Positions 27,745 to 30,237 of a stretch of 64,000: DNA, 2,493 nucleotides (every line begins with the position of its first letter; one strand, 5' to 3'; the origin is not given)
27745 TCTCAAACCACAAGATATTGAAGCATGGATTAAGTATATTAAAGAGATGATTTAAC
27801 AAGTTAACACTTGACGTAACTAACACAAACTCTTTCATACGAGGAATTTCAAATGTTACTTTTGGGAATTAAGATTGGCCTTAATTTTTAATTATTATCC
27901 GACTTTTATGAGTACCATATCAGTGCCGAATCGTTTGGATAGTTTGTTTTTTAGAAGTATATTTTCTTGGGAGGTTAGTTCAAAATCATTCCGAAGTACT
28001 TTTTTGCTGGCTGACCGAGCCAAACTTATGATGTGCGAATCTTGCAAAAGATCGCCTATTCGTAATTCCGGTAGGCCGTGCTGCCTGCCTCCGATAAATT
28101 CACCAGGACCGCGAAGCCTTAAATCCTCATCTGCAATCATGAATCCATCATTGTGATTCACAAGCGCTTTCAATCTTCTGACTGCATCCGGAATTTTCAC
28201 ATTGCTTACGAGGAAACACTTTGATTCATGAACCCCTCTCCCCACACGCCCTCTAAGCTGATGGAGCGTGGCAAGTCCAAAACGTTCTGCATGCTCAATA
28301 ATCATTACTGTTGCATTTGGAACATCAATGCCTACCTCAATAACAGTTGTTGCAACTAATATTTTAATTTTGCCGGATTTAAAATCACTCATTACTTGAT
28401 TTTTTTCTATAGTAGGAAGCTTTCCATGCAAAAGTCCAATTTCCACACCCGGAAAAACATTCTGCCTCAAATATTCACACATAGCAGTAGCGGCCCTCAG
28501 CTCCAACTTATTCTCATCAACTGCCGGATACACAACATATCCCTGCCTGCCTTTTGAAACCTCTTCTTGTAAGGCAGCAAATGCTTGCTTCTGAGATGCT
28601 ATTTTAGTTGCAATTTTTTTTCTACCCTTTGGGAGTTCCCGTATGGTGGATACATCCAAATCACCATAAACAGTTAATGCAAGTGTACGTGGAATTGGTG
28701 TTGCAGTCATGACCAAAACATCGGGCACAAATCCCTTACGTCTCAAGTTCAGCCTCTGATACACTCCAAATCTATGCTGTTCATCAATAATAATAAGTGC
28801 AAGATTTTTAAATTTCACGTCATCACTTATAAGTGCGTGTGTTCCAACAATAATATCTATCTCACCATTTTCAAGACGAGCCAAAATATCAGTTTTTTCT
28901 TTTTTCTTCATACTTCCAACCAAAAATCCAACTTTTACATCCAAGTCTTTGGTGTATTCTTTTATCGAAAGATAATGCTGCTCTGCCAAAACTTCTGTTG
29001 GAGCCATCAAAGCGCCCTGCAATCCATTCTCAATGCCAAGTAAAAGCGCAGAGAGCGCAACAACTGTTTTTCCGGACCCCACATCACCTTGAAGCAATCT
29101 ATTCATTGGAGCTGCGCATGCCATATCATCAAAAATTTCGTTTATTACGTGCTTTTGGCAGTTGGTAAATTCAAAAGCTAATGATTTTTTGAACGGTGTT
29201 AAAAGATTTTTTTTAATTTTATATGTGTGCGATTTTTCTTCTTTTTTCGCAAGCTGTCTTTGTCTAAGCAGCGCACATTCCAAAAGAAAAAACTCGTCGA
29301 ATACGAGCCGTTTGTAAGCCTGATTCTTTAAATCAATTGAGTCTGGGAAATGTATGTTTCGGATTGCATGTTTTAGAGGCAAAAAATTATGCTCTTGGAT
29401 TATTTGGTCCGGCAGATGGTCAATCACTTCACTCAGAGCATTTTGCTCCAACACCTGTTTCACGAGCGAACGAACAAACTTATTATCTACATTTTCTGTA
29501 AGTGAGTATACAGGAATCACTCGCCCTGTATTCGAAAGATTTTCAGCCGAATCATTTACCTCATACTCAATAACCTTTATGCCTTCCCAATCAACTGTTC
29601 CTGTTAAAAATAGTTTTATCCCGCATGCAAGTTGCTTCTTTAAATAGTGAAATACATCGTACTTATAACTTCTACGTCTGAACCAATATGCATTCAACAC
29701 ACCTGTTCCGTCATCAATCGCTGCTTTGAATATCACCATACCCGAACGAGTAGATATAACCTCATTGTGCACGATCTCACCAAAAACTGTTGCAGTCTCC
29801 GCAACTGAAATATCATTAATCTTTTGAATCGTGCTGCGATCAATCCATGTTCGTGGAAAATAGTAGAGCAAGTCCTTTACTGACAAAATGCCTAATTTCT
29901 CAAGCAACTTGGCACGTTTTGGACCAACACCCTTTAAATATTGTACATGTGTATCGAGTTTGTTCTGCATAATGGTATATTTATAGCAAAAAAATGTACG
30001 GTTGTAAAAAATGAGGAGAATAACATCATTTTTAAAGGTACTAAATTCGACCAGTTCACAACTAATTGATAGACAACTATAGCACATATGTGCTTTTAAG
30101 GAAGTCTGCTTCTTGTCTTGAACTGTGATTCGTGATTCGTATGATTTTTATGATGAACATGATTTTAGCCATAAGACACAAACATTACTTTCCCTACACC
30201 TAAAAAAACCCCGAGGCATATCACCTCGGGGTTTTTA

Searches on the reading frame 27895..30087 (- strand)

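Call 21: search_protein_families(library=ncbifam, proteins=[window:27895-30087:-])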
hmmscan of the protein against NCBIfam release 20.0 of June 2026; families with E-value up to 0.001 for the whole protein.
window:27895-30087:- (730 aa): 49 families (the best 25 are shown)
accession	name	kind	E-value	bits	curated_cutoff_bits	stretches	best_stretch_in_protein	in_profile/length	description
NF008168.0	PRK10917.2-2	equivalog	7.8e-266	884.3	718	1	39-729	104-794/795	ATP-dependent DNA helicase RecG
NF008165.0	PRK10917.1-3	equivalog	5e-251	835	711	1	40-722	2-684/692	ATP-dependent DNA helicase RecG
NF008170.0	PRK10917.2-4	equivalog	2.9e-238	792.9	975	1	40-720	125-816/826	ATP-dependent DNA helicase RecG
TIGR00643.1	recG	equivalog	1e-216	721.5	659.4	1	65-693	1-628/629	ATP-dependent DNA helicase RecG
NF008163.0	PRK10917.1-1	equivalog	1.1e-187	625.6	796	1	42-703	5-673/692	ATP-dependent DNA helicase RecG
NF008164.0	PRK10917.1-2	equivalog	5.6e-187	623.2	785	1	44-708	11-681/704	ATP-dependent DNA helicase RecG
NF008166.0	PRK10917.1-4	equivalog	1.2e-179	598.7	864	1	57-706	22-689/705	ATP-dependent DNA helicase RecG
NF008167.0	PRK10917.2-1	equivalog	6.3e-172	573.4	995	1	53-709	11-724/744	ATP-dependent DNA helicase RecG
TIGR00580.2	mfd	equivalog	1.6e-113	380.9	800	1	281-671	408-798/907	transcription-repair coupling factor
NF008169.0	PRK10917.2-3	equivalog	2.6e-95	320.3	555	1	57-696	6-605/610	ATP-dependent DNA helicase RecG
NF007966.0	PRK10689.1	equivalog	1.8e-82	277.7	1329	1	285-672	579-966/1148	transcription-repair coupling factor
TIGR00595.1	priA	equivalog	1.4e-15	56.9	230.35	1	331-440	1-105/509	replication restart helicase PriA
NF004066.1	PRK05580.1-3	equivalog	6.6e-15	54.4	813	1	166-439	135-378/788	primosomal protein N'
NF004069.0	PRK05580.2-1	equivalog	6.4e-14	51.3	767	1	328-439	127-233/612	primosomal protein N'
NF004067.0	PRK05580.1-4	equivalog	1e-13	50.6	763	1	274-448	172-338/737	primosomal protein N'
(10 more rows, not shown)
